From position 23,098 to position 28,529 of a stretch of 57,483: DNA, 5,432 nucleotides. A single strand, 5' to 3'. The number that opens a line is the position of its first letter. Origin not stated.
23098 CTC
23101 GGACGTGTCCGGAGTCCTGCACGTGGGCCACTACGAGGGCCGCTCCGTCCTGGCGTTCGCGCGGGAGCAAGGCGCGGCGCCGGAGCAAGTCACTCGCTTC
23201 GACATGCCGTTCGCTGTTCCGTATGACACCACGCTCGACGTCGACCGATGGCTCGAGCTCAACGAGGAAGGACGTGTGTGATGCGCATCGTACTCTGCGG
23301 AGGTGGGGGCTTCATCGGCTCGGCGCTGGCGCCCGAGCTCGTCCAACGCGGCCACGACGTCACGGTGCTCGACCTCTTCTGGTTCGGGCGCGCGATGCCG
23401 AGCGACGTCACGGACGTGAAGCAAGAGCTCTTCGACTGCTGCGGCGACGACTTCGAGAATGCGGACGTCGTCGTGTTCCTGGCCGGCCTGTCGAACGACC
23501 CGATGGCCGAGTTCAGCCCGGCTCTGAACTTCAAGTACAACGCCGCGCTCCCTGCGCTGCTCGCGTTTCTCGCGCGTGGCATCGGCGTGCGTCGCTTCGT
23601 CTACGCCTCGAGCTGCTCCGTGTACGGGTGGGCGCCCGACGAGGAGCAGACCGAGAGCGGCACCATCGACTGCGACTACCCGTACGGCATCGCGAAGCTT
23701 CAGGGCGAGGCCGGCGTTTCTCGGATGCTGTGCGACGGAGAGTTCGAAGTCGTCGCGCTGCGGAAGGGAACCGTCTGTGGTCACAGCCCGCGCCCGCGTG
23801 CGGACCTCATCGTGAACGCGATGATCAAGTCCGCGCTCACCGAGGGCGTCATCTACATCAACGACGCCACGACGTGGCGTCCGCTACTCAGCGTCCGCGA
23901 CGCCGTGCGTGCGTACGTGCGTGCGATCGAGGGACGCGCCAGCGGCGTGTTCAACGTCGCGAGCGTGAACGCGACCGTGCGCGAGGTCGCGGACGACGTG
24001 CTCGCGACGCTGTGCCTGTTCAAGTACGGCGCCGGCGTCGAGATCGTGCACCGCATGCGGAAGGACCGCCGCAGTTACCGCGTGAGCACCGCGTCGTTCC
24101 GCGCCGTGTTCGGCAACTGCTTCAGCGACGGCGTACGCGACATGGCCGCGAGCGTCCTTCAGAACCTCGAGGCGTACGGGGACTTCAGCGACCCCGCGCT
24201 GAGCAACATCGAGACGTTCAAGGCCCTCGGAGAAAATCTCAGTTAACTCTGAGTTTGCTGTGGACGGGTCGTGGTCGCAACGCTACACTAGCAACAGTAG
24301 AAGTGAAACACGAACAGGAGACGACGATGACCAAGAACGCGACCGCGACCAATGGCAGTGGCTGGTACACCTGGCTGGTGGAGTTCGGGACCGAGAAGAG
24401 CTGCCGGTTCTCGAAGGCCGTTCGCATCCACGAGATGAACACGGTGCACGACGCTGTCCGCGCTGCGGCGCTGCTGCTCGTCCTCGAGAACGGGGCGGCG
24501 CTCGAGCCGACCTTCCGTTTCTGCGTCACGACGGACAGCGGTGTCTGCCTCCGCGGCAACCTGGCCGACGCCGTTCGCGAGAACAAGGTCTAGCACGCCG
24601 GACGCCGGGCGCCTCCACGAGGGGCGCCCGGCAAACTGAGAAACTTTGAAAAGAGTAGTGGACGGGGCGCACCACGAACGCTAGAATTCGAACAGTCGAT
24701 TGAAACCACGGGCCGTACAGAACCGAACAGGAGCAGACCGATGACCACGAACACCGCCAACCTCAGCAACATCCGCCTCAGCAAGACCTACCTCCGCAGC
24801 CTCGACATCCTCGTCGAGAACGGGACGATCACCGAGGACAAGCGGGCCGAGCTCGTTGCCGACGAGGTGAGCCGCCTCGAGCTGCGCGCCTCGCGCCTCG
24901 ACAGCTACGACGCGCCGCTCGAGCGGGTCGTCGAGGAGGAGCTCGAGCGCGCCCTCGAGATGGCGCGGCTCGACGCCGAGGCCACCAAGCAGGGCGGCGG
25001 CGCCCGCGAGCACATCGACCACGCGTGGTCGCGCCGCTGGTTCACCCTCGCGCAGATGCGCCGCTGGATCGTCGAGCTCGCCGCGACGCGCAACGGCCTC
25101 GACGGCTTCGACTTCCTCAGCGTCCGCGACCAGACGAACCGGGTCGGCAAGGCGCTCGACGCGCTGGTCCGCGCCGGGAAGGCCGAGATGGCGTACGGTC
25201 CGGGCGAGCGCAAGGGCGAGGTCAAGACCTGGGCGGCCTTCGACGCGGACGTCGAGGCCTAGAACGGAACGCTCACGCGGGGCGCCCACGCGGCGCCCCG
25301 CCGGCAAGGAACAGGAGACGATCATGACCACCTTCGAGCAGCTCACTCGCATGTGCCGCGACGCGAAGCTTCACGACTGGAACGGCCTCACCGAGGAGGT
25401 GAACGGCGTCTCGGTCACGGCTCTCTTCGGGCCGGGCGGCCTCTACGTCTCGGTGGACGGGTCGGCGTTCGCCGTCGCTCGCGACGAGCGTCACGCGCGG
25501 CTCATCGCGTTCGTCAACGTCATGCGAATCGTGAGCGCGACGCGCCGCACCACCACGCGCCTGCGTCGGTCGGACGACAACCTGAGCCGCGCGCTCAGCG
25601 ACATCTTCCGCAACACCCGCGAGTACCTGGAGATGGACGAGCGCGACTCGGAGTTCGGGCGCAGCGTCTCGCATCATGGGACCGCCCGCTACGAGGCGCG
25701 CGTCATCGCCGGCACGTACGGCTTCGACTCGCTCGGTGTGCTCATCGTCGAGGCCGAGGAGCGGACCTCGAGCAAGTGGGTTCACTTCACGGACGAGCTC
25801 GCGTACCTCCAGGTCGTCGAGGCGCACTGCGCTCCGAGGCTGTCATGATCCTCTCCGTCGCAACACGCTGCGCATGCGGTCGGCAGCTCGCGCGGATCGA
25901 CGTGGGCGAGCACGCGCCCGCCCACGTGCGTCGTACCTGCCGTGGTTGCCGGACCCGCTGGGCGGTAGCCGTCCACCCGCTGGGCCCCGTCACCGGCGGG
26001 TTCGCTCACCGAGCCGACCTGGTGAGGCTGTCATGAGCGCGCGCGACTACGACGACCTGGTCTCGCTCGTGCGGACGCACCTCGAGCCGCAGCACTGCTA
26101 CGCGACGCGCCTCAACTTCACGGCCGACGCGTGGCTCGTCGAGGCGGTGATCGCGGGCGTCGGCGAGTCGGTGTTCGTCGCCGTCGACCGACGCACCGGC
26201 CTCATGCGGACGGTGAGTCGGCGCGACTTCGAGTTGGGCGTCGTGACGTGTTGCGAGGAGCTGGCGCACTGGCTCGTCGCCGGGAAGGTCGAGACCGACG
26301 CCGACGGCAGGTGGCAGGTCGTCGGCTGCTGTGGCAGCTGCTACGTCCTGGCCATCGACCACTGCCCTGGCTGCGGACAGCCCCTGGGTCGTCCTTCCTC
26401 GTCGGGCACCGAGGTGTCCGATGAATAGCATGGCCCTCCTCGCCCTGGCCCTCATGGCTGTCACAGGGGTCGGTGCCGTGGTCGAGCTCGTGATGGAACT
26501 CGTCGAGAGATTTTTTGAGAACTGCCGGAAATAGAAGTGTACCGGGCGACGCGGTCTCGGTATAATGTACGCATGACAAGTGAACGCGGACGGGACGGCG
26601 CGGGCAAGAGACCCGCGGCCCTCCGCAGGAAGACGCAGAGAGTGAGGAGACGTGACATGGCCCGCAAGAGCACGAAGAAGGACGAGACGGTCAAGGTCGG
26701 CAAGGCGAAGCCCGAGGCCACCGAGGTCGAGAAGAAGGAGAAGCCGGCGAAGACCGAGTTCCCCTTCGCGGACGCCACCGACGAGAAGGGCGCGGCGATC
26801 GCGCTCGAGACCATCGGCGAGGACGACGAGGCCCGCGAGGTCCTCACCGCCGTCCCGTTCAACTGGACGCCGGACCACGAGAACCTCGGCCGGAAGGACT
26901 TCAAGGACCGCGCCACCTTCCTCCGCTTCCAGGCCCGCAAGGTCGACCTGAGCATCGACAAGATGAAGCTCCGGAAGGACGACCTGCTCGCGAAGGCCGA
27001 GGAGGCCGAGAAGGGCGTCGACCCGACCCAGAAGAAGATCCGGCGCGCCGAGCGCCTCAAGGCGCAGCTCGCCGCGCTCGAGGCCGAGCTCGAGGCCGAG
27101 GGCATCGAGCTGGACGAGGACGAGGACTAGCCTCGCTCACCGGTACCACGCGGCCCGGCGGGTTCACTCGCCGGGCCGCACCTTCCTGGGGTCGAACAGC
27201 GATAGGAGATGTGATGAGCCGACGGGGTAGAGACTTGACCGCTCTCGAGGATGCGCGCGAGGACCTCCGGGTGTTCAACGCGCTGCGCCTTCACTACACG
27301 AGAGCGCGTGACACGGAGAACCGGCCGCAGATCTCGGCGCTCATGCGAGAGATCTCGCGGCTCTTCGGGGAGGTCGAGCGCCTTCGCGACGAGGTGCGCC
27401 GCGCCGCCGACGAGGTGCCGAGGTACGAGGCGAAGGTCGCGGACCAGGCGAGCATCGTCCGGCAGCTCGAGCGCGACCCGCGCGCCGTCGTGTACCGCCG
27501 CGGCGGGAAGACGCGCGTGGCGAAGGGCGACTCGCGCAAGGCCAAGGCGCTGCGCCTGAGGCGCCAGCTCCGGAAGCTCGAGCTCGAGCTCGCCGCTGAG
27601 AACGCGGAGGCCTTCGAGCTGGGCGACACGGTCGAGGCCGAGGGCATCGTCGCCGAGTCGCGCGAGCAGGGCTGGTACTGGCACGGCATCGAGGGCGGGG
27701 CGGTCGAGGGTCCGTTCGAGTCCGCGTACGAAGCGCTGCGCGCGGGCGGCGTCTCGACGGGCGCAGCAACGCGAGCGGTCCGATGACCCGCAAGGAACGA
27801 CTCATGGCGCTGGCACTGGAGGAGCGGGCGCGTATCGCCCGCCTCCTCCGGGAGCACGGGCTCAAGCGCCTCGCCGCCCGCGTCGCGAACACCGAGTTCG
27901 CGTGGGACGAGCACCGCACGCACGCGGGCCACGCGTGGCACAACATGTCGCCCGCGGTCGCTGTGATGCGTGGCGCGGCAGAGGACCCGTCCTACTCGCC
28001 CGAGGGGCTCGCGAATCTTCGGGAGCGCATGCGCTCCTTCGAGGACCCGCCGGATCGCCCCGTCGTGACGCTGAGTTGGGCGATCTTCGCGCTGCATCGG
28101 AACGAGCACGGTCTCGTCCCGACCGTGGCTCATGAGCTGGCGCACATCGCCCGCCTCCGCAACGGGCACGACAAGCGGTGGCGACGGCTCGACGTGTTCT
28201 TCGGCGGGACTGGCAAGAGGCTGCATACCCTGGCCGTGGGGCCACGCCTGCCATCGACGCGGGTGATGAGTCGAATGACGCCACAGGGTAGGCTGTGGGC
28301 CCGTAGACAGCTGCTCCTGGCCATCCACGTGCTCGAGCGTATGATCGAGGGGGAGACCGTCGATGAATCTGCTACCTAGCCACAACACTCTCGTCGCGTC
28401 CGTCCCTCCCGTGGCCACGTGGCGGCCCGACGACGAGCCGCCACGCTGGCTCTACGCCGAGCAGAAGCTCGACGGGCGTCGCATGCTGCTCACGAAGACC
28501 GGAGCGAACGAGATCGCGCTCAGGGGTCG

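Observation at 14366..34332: Predicted multi-locus DNA cytosine hypermodification system: C5-modified dCMP synthesis, a phage-made 6-deoxyhexose nucleotide sugar and a candidate transferase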

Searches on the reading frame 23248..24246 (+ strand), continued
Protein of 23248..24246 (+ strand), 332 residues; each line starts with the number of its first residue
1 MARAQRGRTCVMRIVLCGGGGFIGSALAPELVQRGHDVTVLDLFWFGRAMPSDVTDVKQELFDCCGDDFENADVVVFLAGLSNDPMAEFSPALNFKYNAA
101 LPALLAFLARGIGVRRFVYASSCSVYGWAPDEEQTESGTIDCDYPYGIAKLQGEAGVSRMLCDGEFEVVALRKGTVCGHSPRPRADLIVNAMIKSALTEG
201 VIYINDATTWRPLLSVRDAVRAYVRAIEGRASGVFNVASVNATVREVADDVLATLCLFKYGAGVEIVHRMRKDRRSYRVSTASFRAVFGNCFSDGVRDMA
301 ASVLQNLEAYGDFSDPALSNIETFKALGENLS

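Call 99: find_encoding_contigs(protein=P0155, flank=7000, max_places=1)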
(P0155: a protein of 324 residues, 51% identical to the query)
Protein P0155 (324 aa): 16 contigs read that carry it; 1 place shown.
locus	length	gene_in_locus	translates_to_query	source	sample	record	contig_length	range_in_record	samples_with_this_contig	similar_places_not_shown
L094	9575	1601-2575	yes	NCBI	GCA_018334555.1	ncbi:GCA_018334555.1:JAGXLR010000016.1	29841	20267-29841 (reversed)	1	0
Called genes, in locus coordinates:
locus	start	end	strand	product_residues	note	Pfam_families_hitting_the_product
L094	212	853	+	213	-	PF00908:dTDP_sugar_isom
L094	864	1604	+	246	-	PF01370:Epimerase, PF04321:RmlD_sub_bind, PF16363:GDP_Man_Dehyd, PF01073:3Beta_HSD (weak), PF02719:Polysacc_synt_2, PF07993:NAD_binding_4 (weak)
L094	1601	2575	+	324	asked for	PF01073:3Beta_HSD (weak), PF01370:Epimerase, PF02719:Polysacc_synt_2 (faint), PF04321:RmlD_sub_bind, PF16363:GDP_Man_Dehyd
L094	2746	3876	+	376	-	PF13439:Glyco_transf_4, PF00534:Glycos_transf_1, PF13692:Glyco_trans_1_4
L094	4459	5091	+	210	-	-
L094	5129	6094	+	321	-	PF01370:Epimerase, PF02719:Polysacc_synt_2 (weak), PF01073:3Beta_HSD (weak), PF07993:NAD_binding_4 (faint), PF16363:GDP_Man_Dehyd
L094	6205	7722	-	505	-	PF02310:B12-binding, PF04055:Radical_SAM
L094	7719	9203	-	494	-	PF01075:Glyco_transf_9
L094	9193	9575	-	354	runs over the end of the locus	PF01075:Glyco_transf_9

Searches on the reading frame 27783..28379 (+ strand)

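Call 7: search_protein_families(library=pfam, proteins=[window:27783-28379:+], max_evalue=0.01)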
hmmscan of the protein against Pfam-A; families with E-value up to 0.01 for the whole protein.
window:27783-28379:+ (198 aa): 0 families

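Call 49: search_protein_families(library=phrogs, proteins=[window:27783-28379:+], max_evalue=0.01)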
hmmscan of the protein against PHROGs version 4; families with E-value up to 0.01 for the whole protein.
window:27783-28379:+ (198 aa): 4 families
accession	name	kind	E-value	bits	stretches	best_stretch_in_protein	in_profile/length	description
phrog_10756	-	unknown function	5.7e-08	33.7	1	108-153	78-127/262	-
phrog_3768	-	unknown function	3.8e-06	27.9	1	107-150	72-116/216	-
phrog_1006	-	unknown function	8.1e-06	26.7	1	94-149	51-106/155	-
phrog_24857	-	unknown function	1.4e-05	26.2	1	112-151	67-110/171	-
